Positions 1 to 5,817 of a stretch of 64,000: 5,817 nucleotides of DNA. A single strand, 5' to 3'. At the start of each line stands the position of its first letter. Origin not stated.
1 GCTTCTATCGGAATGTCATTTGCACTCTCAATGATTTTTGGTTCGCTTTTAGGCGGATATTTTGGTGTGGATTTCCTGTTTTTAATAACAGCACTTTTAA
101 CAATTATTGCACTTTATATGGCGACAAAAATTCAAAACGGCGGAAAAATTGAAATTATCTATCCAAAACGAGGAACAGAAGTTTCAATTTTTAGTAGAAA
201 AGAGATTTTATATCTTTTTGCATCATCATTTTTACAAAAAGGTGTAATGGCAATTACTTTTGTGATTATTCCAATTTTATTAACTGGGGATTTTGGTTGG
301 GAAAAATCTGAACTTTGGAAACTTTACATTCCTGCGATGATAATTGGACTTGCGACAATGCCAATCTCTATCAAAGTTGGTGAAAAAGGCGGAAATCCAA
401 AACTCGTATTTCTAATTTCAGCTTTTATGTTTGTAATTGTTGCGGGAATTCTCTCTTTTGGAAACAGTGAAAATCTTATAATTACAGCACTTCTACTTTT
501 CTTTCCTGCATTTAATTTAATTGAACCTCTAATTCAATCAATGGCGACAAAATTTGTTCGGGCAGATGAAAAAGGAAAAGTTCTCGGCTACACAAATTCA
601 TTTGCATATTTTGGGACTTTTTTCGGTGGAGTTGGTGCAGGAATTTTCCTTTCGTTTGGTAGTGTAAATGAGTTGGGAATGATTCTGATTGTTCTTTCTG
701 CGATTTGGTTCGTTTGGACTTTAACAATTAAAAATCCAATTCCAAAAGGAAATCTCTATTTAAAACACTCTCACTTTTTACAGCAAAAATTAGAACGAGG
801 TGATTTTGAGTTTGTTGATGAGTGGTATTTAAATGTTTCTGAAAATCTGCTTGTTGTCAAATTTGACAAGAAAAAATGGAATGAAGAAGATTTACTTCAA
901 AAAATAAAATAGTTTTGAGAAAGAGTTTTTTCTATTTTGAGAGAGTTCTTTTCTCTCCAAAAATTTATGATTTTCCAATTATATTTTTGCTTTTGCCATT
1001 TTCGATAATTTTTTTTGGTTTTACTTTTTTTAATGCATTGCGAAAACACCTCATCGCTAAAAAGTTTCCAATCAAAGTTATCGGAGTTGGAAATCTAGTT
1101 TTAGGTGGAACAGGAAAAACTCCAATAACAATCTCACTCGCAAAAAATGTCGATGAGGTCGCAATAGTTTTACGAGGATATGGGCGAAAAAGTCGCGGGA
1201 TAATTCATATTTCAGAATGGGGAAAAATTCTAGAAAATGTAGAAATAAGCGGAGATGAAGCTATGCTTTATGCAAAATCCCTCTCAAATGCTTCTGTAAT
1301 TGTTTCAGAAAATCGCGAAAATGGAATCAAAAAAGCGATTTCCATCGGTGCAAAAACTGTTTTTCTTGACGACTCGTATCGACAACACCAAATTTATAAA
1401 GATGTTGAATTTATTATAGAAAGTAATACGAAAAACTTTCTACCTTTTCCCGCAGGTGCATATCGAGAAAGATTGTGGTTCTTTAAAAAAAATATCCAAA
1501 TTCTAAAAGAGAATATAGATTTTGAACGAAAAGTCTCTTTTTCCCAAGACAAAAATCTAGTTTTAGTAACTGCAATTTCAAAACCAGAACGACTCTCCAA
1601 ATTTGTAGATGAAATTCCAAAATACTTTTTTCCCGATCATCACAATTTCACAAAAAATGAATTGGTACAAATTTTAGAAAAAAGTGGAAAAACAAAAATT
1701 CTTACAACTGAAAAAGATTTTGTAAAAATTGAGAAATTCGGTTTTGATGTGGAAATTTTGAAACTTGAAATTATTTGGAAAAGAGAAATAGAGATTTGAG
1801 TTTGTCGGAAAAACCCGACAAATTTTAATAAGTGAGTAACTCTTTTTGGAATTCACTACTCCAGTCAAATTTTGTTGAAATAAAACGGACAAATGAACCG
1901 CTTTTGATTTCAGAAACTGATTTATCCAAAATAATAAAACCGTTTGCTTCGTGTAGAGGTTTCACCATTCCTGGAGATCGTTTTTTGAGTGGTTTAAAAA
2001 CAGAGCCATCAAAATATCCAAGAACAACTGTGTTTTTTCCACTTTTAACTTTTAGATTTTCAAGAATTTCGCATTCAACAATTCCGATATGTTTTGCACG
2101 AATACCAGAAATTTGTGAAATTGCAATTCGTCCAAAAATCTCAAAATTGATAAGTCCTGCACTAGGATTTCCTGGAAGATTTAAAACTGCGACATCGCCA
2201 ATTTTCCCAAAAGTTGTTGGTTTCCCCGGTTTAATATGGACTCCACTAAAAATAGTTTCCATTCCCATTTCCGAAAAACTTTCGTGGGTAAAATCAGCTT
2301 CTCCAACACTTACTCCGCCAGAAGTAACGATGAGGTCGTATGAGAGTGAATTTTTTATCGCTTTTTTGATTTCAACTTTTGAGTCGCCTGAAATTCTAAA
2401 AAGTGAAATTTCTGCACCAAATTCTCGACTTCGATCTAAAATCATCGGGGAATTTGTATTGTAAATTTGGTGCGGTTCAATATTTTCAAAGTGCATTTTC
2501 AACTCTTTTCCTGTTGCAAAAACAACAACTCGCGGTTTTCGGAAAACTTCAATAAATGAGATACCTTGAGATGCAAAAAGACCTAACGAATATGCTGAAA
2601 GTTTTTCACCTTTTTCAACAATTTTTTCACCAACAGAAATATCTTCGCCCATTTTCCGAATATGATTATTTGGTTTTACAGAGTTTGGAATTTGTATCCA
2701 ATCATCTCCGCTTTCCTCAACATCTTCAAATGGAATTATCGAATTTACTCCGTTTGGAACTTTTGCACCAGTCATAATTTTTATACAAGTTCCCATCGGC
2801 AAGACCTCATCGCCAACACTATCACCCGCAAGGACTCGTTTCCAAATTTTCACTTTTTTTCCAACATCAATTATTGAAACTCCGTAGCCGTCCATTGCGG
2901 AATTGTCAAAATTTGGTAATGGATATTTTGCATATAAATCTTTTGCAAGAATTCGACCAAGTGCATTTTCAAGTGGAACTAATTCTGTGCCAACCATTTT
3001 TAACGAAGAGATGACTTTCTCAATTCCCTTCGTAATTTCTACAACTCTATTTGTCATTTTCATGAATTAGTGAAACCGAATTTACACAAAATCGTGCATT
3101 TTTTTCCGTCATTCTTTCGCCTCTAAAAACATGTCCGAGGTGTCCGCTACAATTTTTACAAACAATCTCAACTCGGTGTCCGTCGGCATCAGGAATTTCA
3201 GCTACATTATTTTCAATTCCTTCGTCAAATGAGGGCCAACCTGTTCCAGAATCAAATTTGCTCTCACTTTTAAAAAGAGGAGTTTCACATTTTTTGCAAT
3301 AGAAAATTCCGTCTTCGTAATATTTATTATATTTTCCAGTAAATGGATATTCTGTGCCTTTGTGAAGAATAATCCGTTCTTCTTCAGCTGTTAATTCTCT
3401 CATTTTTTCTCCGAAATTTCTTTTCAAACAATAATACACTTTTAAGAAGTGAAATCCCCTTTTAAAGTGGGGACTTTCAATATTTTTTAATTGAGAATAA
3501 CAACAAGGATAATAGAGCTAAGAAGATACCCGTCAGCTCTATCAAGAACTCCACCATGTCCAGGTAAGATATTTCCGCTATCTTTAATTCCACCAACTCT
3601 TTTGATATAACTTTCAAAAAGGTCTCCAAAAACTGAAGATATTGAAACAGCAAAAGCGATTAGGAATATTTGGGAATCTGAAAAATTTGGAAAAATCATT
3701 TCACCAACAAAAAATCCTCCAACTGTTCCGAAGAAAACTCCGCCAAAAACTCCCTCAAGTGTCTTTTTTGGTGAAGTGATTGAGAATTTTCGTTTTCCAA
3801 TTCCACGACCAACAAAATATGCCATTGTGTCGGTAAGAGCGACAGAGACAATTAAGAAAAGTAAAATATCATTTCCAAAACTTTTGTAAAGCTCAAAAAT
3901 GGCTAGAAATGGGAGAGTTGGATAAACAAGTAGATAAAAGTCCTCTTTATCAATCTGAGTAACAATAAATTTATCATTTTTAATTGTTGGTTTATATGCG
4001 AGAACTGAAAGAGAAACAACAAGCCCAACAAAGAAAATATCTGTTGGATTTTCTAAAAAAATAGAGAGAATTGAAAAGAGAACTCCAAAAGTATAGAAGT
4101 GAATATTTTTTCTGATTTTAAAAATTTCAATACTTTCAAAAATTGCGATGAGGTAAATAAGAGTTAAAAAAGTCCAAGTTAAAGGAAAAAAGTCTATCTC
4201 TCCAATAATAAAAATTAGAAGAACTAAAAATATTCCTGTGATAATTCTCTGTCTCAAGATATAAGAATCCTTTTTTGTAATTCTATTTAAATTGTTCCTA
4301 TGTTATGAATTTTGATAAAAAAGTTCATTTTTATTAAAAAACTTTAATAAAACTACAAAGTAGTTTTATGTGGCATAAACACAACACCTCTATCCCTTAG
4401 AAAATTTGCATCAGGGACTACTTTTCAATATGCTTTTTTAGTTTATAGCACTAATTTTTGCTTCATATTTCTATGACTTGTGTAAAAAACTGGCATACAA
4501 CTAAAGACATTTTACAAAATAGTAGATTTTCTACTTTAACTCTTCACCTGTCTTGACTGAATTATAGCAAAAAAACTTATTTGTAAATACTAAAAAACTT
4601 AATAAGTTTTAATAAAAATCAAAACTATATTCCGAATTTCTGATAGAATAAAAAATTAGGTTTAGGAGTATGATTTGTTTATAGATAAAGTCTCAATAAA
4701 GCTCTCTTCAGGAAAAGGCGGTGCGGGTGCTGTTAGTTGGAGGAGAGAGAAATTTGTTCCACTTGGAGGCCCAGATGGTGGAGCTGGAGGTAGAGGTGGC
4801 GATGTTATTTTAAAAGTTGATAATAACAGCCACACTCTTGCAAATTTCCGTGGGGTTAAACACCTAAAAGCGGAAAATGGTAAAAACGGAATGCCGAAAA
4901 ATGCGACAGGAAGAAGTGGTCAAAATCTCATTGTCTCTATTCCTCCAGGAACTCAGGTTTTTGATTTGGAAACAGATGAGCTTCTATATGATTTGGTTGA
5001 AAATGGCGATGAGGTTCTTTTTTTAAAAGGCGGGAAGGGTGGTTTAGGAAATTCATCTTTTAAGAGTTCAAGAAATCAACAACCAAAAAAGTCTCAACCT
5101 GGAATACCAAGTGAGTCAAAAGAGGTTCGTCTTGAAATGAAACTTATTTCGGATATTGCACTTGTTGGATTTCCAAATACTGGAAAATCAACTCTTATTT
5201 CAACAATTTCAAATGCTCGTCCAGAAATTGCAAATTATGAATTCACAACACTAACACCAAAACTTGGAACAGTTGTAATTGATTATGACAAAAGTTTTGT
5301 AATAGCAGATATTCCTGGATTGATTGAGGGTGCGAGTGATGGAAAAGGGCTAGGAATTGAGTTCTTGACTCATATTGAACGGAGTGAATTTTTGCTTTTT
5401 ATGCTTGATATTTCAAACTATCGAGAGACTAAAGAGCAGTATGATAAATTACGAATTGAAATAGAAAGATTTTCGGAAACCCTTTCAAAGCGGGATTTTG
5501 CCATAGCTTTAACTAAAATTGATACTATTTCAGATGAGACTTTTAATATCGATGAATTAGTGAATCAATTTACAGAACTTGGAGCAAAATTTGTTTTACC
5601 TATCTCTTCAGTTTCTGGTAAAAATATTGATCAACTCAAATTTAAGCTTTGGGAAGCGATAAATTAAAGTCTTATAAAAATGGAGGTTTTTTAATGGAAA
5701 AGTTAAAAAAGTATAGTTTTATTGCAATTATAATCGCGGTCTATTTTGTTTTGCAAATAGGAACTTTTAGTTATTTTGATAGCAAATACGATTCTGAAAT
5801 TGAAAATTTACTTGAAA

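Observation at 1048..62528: Hyper-abundant oriented word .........(C): >=50 copies in 64 kb, both orientations, all intragenic - candidate DNA uptake signal sequence (alternative: Chi-like site)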

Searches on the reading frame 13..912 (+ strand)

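Call 34: search_protein_families(library=pfam, proteins=[window:13-912:+], max_evalue=0.00001)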
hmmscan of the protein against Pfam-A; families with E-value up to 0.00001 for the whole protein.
window:13-912:+ (299 aa): 1 family
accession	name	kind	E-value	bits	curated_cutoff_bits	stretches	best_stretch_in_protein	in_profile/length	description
PF07690.21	MFS_1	-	2.1e-20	73.4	33.4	2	2-205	133-346/347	Major Facilitator Superfamily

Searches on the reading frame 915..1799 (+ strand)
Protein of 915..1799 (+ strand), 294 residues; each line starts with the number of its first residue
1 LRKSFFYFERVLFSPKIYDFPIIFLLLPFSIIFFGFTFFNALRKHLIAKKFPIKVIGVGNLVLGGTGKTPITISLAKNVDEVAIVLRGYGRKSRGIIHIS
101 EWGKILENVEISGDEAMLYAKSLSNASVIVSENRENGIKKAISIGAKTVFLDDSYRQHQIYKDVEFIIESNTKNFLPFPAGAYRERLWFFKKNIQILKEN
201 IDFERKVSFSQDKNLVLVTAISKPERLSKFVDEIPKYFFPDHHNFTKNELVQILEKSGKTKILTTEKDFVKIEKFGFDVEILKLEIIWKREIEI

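Call 34: search_protein_families(library=pfam, proteins=[window:915-1799:+], max_evalue=0.00001)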
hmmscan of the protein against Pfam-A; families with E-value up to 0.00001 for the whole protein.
window:915-1799:+ (294 aa): 1 family
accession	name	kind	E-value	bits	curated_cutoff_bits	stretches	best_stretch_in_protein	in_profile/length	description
PF02606.20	LpxK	-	3.6e-42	145.1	27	2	24-190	3-176/328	Tetraacyldisaccharide-1-P 4'-kinase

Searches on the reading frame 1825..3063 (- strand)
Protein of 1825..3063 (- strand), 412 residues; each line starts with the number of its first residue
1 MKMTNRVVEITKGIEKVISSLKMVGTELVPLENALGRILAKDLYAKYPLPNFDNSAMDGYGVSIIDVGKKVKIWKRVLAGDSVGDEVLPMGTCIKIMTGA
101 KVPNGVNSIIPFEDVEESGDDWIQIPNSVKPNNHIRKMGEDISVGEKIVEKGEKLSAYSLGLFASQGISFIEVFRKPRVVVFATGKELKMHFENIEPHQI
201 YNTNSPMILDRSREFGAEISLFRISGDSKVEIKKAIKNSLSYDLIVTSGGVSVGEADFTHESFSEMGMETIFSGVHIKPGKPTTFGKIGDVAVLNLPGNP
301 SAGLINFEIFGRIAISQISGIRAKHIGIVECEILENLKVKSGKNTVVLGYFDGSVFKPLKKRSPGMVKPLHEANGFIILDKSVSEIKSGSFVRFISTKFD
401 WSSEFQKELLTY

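Call 34: search_protein_families(library=pfam, proteins=[window:1825-3063:-], max_evalue=0.00001)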
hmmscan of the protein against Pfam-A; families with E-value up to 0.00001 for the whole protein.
window:1825-3063:- (412 aa): 2 families
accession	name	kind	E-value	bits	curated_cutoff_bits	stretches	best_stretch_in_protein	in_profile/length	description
PF03453.22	MoeA_N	-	8e-40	136.6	30.8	1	15-167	8-160/160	MoeA N-terminal region (domain I and II)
PF00994.29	MoCF_biosynth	-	1e-26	93.8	26.6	1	181-312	2-139/144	Probable molybdopterin binding domain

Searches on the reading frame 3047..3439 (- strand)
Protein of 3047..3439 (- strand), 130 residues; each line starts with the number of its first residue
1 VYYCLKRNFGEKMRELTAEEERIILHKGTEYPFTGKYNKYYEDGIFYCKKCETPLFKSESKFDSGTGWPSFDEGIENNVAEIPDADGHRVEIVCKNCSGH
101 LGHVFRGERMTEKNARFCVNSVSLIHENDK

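Call 34: search_protein_families(library=pfam, proteins=[window:3047-3439:-], max_evalue=0.00001)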
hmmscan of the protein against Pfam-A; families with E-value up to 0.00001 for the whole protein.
window:3047-3439:- (130 aa): 1 family
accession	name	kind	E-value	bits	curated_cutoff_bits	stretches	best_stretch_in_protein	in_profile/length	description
PF01641.26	SelR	-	2.2e-41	140.9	24.9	1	16-125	1-113/116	SelR domain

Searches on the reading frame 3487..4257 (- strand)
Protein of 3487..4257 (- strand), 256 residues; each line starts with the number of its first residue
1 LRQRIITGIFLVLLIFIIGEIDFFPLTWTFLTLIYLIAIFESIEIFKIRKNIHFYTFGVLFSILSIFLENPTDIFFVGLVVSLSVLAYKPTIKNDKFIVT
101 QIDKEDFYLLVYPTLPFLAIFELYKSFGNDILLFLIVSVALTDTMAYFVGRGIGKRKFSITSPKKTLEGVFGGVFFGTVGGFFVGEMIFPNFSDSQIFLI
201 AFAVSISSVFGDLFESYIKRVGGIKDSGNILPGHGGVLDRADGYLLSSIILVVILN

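Call 34: search_protein_families(library=pfam, proteins=[window:3487-4257:-], max_evalue=0.00001)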
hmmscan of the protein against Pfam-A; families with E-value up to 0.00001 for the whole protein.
window:3487-4257:- (256 aa): 1 family
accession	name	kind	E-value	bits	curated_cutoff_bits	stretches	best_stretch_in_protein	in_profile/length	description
PF01148.25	CTP_transf_1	-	3.2e-46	158.8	24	1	3-255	2-261/264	Cytidylyltransferase family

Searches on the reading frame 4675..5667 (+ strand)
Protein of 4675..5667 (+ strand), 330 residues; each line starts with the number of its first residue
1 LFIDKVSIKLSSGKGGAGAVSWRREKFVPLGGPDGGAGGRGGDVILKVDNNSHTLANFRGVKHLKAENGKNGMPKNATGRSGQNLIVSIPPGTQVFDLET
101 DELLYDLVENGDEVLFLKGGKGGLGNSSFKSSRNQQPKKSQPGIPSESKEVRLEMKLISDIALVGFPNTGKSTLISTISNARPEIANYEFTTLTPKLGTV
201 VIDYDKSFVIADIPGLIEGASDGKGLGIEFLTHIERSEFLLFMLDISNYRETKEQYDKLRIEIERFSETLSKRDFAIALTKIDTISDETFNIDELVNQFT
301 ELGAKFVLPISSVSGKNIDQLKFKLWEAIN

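Call 34: search_protein_families(library=pfam, proteins=[window:4675-5667:+], max_evalue=0.00001)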
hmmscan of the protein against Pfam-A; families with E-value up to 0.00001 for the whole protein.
window:4675-5667:+ (330 aa): 3 families
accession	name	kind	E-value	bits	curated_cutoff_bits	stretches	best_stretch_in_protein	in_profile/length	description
PF01018.28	GTP1_OBG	-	1.8e-57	193.8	27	1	3-157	1-155/155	GTP1/OBG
PF01926.29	MMR_HSR1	-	5.1e-24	85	21.9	1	160-281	1-113/113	50S ribosome-binding GTPase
PF02421.24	FeoB_N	-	5.1e-12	46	27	1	160-322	2-153/156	Ferrous iron transport protein B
